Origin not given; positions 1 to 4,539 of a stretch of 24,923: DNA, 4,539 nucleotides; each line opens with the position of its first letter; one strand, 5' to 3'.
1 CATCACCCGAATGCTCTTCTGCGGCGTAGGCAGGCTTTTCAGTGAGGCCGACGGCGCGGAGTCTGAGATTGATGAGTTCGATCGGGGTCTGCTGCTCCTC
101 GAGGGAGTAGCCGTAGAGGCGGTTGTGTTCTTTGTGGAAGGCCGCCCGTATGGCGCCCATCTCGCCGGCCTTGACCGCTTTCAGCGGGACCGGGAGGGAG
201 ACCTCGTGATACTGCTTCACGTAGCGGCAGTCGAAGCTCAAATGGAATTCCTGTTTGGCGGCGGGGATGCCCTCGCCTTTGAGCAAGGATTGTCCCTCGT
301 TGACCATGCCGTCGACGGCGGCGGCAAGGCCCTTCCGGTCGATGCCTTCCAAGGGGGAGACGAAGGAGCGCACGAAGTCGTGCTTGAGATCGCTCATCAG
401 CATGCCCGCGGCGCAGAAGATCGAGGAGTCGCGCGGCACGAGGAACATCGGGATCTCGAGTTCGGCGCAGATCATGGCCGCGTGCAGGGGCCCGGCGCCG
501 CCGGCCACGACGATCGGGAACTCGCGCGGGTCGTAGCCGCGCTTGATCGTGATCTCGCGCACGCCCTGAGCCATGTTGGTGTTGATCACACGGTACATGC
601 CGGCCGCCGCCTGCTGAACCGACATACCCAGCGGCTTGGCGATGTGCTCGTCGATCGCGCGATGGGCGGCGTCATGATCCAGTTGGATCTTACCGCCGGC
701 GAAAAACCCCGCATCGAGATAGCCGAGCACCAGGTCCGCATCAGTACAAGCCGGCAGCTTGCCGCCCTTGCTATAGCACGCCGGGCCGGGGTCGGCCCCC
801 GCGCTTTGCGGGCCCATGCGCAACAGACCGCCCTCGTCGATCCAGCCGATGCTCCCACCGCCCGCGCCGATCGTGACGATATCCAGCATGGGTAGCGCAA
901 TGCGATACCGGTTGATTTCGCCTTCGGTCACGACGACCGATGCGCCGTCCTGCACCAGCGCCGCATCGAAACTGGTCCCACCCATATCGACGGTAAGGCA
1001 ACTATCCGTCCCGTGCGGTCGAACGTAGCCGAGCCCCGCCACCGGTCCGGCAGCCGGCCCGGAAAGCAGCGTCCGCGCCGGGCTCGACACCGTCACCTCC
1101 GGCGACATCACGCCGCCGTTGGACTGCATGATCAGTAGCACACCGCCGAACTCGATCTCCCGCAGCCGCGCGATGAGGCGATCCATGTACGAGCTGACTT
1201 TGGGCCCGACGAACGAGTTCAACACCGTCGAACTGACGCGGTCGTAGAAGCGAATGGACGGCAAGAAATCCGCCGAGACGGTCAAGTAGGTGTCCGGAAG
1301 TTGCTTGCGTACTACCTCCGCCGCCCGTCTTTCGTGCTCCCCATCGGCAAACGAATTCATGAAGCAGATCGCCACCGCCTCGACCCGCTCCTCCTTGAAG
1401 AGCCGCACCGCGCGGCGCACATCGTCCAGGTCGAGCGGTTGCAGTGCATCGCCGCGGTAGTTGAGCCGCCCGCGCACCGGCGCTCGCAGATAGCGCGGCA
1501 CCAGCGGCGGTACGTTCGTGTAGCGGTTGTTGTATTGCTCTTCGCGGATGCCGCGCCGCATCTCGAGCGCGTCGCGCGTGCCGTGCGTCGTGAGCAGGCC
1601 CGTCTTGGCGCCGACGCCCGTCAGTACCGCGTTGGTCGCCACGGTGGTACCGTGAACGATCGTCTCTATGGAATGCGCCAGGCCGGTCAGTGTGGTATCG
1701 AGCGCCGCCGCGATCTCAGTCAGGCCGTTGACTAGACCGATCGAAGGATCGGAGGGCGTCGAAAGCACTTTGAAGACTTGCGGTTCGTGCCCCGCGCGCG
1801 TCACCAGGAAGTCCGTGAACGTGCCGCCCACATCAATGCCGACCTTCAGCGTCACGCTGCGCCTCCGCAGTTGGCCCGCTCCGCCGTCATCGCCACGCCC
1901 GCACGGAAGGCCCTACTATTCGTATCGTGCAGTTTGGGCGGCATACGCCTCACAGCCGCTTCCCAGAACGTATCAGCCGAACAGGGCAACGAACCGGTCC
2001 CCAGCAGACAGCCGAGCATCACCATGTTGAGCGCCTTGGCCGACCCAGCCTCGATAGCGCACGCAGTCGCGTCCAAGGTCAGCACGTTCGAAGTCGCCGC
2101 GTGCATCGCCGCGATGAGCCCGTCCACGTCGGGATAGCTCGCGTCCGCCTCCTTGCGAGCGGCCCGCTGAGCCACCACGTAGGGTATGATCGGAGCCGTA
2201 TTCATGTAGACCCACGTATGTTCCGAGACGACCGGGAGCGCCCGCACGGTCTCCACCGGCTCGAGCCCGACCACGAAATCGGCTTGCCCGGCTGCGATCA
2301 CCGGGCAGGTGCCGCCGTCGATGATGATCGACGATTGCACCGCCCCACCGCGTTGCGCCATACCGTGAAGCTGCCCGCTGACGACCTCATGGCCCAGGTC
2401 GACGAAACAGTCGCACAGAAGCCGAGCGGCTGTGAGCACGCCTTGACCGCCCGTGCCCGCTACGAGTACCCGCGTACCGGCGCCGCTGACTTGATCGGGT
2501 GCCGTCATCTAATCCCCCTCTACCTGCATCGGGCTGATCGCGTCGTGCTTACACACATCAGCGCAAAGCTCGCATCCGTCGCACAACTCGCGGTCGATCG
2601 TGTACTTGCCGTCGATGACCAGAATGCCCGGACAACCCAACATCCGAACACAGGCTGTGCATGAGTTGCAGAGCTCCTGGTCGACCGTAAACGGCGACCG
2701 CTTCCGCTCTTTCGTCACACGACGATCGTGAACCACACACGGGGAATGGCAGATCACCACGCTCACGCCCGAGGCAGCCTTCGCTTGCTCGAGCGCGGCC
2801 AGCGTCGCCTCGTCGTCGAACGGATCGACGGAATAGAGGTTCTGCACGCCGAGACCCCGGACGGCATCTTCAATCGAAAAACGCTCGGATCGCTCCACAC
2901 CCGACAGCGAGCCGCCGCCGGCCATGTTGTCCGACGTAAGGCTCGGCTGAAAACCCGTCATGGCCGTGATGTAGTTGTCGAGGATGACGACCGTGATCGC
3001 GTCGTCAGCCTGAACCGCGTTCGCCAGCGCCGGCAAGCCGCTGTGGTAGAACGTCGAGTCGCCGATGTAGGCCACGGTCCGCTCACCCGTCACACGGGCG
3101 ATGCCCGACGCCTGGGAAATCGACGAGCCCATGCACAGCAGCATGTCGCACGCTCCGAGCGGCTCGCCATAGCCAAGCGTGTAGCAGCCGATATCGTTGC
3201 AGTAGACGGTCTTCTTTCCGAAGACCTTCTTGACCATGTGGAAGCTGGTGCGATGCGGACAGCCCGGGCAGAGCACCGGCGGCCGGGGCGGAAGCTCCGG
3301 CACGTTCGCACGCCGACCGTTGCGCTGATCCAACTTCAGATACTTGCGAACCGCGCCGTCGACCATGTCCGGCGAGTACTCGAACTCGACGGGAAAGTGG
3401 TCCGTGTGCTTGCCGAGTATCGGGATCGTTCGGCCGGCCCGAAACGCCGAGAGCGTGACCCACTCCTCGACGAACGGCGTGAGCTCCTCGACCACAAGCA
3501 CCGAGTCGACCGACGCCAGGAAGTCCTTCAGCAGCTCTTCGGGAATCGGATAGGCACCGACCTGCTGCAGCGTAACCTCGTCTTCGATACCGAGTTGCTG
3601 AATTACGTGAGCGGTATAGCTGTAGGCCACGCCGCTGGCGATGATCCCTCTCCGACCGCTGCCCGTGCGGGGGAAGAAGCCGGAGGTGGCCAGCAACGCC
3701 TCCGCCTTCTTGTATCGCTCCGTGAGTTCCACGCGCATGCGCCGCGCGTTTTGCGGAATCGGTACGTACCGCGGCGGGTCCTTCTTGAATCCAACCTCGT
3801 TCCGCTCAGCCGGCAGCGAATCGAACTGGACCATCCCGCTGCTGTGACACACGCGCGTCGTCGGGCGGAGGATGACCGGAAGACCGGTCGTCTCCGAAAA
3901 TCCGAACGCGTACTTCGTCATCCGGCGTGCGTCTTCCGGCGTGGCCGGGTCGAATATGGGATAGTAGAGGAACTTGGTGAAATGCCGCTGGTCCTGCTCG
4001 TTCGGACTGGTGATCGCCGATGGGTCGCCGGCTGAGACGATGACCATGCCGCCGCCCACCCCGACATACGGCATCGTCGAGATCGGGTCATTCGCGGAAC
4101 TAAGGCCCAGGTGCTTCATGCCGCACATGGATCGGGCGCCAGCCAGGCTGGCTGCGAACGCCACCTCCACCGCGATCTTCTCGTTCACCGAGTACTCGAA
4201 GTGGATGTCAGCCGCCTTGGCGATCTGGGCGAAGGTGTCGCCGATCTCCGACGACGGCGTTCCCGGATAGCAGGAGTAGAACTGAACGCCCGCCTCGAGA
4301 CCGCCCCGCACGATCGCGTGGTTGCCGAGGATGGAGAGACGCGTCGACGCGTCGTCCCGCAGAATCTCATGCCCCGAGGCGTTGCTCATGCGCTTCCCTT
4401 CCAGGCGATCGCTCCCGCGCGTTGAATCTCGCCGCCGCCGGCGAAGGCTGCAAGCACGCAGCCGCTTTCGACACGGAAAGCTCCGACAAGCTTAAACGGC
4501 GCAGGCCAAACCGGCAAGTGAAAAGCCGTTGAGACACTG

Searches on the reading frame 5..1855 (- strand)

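Call 87: search_protein_families(library=padloc, proteins=[window:5-1855:-], max_evalue=0.001)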
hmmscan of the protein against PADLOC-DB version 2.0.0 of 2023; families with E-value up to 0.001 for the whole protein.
window:5-1855:- (617 aa): 0 families

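Call 88: search_protein_families(library=pfam, proteins=[window:5-1855:-], max_evalue=0.001)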
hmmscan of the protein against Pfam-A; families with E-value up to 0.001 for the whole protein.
window:5-1855:- (617 aa): 2 families
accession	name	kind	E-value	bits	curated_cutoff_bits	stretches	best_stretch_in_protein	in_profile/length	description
PF01968.24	Hydantoinase_A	-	1.1e-89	301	22.9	1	206-493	1-290/291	Hydantoinase/oxoprolinase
PF05378.19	Hydant_A_N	-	1e-47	162.6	25.2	1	4-185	1-175/176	Hydantoinase/oxoprolinase N-terminal region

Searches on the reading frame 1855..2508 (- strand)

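Call 87: search_protein_families(library=padloc, proteins=[window:1855-2508:-], max_evalue=0.001)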
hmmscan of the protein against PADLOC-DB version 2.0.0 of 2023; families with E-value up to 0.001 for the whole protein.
window:1855-2508:- (218 aa): 0 families

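Call 88: search_protein_families(library=pfam, proteins=[window:1855-2508:-], max_evalue=0.001)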
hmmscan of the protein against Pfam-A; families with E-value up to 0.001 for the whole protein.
window:1855-2508:- (218 aa): 1 family
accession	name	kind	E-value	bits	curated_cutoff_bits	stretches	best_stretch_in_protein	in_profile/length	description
PF01558.24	POR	-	1.5e-28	100.5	27.4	1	20-205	1-172/173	Pyruvate ferredoxin/flavodoxin oxidoreductase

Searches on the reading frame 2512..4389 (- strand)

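Call 87: search_protein_families(library=padloc, proteins=[window:2512-4389:-], max_evalue=0.001)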
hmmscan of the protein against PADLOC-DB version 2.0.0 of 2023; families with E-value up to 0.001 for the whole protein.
window:2512-4389:- (626 aa): 0 families

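Call 88: search_protein_families(library=pfam, proteins=[window:2512-4389:-], max_evalue=0.001)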
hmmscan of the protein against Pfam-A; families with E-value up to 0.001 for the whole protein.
window:2512-4389:- (626 aa): 5 families
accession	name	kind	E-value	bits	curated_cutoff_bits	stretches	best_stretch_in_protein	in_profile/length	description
PF02775.26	TPP_enzyme_C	-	1e-19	71.2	21.9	1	399-546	1-150/151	Thiamine pyrophosphate enzyme, C-terminal TPP binding domain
PF00037.32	Fer4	-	2.6e-09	36.9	21.1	1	596-619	1-24/24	4Fe-4S binding domain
PF01855.24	POR_N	-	1.1e-08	35.6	27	1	31-189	4-167/231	Pyruvate flavodoxin/ferredoxin oxidoreductase, thiamine diP-bdg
PF12837.12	Fer4_6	-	0.00016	21.9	25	1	597-618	3-24/24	4Fe-4S binding domain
PF12797.12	Fer4_2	-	0.00055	20.2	24.5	0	596-614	3-21/22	4Fe-4S binding domain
